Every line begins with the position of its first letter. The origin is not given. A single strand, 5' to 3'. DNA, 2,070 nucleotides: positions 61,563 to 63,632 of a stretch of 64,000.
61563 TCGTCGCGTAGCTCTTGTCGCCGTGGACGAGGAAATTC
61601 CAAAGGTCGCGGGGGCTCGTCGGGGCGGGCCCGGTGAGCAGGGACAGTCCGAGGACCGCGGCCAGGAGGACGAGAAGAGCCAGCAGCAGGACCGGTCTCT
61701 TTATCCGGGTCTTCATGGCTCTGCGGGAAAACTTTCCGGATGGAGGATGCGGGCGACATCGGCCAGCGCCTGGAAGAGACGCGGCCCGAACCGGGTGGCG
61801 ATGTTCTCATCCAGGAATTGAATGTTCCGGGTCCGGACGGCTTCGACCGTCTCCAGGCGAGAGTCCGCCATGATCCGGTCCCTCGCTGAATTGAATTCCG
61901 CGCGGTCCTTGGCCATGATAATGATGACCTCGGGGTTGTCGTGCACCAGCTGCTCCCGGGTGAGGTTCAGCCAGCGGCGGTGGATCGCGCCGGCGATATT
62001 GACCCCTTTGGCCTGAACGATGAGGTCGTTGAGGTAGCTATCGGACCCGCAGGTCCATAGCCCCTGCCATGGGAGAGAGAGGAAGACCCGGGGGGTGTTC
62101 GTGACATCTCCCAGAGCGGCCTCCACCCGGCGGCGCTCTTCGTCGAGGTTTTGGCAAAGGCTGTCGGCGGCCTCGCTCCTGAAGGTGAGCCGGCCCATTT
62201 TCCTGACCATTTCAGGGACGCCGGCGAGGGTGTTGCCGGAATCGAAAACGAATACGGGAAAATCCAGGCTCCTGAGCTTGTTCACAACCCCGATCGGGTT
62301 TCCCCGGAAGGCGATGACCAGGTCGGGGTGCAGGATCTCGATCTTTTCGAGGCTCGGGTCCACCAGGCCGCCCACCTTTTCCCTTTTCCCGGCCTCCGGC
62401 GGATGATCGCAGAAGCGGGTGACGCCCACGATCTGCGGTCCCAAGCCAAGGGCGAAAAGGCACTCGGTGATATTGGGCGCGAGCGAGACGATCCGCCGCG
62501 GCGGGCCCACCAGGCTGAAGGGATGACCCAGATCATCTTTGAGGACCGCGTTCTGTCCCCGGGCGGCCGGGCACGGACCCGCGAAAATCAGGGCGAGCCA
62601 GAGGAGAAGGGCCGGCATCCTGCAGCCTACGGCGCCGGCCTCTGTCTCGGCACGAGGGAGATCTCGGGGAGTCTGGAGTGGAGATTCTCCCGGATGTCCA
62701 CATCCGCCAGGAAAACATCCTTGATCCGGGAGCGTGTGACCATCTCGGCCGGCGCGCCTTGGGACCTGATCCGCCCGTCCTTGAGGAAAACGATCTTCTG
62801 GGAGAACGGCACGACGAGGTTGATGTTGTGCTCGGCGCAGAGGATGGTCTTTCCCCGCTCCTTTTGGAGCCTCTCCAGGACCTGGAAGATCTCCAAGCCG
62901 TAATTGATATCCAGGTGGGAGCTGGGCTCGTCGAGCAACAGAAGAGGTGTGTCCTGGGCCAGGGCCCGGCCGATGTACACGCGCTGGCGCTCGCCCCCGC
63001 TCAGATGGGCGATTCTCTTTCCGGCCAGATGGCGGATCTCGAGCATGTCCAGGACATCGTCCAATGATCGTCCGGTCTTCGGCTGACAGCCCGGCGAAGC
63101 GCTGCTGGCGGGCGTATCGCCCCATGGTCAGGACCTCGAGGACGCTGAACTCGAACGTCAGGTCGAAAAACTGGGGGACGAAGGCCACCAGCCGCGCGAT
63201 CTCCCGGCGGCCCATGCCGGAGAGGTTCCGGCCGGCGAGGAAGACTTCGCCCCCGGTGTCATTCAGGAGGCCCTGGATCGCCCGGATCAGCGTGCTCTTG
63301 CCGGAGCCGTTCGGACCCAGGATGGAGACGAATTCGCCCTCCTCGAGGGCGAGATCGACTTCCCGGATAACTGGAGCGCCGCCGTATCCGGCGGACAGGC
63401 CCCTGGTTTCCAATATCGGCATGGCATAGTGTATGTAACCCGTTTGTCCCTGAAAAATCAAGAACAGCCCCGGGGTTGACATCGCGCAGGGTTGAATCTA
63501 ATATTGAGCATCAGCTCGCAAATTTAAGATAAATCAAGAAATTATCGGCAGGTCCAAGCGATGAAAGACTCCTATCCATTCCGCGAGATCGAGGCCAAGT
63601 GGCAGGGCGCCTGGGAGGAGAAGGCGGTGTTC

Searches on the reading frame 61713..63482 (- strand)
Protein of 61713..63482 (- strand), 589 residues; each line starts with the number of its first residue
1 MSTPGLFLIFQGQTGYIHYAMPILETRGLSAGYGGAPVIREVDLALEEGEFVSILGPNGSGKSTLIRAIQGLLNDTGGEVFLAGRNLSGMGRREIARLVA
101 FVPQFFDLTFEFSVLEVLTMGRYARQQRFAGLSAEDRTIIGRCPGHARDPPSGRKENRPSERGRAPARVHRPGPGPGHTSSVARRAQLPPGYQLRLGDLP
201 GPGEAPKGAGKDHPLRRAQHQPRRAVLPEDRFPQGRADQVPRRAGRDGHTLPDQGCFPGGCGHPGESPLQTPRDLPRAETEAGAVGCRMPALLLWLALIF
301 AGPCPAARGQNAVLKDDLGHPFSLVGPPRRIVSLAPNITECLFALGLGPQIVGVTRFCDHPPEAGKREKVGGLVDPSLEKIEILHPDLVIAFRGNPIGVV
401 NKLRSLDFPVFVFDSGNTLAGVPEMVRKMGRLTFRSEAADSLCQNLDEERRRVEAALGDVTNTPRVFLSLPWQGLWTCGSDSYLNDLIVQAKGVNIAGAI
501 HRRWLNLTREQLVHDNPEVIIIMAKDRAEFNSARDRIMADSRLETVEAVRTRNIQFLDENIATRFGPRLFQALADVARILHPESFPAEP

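Call 30: search_protein_families(library=pfam, proteins=[window:61713-63482:-], max_evalue=0.001)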
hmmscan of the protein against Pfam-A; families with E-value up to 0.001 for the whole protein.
window:61713-63482:- (589 aa): 7 families
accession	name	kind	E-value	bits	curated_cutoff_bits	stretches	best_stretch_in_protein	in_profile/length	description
PF01497.23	Peripla_BP_2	-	2.9e-30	105.9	27.5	1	331-559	1-233/235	Periplasmic binding protein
PF00005.33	ABC_tran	-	1.2e-14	55.5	25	1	40-124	2-80/137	ABC transporter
PF13555.12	AAA_29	-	1.7e-05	24.9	27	1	47-73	20-46/61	P-loop containing region of AAA domain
PF13304.12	AAA_21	-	8.9e-05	23.1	27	1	52-78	2-31/304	AAA domain, putative AbiEii toxin, Type IV TA system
PF13476.12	AAA_23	-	0.0001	23.4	27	1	48-73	18-43/201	AAA domain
PF13191.12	AAA_16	-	0.00046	21.2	32.6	0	48-100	23-65/167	AAA ATPase domain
PF02463.25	SMC_N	-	0.0007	19.5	40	0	49-73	24-48/220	RecF/RecN/SMC N terminal domain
